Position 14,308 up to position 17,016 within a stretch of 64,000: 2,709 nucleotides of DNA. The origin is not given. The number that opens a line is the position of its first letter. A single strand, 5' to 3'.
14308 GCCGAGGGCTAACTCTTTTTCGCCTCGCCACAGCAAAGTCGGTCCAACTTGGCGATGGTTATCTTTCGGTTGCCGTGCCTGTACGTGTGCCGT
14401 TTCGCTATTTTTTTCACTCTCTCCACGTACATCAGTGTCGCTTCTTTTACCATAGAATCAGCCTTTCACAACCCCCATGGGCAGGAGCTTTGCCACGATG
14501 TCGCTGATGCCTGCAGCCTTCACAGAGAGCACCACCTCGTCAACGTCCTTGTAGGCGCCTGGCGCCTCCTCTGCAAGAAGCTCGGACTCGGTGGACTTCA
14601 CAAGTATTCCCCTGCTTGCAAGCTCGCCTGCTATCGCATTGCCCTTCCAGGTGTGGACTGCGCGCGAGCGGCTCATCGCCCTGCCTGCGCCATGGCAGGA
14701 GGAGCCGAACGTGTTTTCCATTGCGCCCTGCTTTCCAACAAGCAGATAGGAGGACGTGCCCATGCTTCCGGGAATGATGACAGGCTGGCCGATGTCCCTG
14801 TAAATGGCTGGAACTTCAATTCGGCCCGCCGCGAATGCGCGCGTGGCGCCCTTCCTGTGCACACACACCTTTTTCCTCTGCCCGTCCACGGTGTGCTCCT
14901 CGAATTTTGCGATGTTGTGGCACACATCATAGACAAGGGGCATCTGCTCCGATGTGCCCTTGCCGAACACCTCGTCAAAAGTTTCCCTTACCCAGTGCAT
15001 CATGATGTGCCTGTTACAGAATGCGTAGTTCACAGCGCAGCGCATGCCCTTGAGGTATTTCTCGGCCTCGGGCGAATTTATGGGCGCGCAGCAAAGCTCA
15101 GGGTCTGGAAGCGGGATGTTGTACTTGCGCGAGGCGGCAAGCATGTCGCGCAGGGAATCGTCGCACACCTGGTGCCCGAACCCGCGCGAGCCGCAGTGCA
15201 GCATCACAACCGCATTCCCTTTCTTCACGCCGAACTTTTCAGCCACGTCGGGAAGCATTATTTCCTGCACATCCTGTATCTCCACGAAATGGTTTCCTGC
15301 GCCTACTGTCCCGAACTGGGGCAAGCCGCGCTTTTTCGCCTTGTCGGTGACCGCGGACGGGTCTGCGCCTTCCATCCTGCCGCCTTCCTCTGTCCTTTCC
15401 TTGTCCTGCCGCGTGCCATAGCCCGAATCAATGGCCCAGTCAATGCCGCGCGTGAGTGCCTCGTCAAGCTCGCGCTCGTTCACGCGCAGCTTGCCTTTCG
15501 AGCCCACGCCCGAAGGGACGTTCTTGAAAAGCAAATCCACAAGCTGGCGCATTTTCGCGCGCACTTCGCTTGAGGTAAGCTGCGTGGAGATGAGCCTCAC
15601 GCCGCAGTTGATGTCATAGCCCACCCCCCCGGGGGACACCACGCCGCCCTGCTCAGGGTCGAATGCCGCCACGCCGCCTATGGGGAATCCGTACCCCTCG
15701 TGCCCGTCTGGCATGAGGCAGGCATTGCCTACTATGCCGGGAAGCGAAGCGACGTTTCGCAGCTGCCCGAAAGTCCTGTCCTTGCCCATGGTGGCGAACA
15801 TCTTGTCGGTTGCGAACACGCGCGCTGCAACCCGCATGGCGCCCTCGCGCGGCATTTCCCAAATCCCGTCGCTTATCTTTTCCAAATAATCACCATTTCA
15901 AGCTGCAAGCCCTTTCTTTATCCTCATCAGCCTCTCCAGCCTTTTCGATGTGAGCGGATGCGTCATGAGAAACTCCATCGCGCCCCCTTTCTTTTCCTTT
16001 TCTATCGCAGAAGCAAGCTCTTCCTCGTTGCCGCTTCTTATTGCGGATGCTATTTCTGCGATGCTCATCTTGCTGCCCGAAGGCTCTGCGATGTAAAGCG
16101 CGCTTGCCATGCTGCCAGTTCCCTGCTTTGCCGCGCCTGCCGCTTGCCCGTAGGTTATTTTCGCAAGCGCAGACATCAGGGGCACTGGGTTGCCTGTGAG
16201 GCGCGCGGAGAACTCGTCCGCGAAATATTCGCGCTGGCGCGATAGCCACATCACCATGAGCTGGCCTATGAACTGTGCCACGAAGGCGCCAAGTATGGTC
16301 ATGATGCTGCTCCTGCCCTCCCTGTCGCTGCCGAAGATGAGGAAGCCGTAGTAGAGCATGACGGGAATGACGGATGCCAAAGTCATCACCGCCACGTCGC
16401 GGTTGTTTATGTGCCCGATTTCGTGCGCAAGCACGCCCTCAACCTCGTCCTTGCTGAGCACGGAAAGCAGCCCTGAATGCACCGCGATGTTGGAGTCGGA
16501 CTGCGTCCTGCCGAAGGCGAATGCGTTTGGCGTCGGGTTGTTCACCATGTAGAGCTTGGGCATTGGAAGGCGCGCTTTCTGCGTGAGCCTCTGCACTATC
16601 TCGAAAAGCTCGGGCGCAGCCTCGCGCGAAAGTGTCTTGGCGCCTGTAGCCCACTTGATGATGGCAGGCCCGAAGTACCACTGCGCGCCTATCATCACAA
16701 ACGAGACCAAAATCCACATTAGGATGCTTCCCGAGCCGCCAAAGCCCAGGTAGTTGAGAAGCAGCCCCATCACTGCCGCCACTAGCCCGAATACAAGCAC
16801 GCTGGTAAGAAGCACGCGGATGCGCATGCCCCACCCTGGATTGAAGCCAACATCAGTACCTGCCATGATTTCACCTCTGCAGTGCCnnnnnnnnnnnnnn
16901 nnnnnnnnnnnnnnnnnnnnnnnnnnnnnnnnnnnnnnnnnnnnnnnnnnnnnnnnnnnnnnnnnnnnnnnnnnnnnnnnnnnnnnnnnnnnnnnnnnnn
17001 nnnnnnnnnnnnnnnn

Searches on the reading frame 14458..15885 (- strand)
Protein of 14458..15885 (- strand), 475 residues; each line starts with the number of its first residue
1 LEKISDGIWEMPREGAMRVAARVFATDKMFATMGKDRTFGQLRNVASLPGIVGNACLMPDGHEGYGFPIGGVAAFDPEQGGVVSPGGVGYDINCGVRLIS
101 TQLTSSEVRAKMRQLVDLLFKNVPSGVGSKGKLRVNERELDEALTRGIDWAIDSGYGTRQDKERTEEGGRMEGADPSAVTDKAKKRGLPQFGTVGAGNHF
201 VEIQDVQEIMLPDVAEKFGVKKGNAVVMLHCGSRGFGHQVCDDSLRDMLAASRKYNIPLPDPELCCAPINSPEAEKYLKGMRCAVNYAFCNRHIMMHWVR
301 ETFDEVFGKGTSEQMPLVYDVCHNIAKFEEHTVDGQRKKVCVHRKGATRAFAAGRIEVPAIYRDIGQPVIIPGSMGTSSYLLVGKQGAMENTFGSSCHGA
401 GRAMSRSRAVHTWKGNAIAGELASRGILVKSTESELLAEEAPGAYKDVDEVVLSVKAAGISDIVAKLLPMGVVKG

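Call 71: search_protein_families(library=pfam, proteins=[window:14458-15885:-])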
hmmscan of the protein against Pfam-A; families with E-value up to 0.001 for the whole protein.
window:14458-15885:- (475 aa): 1 family
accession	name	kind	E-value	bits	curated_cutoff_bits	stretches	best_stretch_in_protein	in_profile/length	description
PF01139.22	RtcB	-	4.4e-171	570.2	27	1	41-475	1-426/426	tRNA-splicing ligase RtcB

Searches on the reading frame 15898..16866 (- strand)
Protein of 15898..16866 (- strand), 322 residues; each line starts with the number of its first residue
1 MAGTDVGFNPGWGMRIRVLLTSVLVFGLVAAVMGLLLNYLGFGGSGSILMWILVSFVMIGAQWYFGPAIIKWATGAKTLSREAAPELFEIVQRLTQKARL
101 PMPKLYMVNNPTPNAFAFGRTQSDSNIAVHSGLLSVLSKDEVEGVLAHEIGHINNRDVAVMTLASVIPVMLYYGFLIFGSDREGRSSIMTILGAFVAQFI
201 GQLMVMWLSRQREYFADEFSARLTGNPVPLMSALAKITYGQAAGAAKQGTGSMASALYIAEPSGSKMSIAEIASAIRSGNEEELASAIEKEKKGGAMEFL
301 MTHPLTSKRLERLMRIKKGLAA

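Call 72: search_protein_families(library=pfam, proteins=[window:15898-16866:-])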
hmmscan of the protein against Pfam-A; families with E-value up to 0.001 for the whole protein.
window:15898-16866:- (322 aa): 1 family
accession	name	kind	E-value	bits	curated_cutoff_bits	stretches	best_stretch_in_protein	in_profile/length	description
PF01435.24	Peptidase_M48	-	5e-39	134.5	20.3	1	84-315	4-184/186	Peptidase family M48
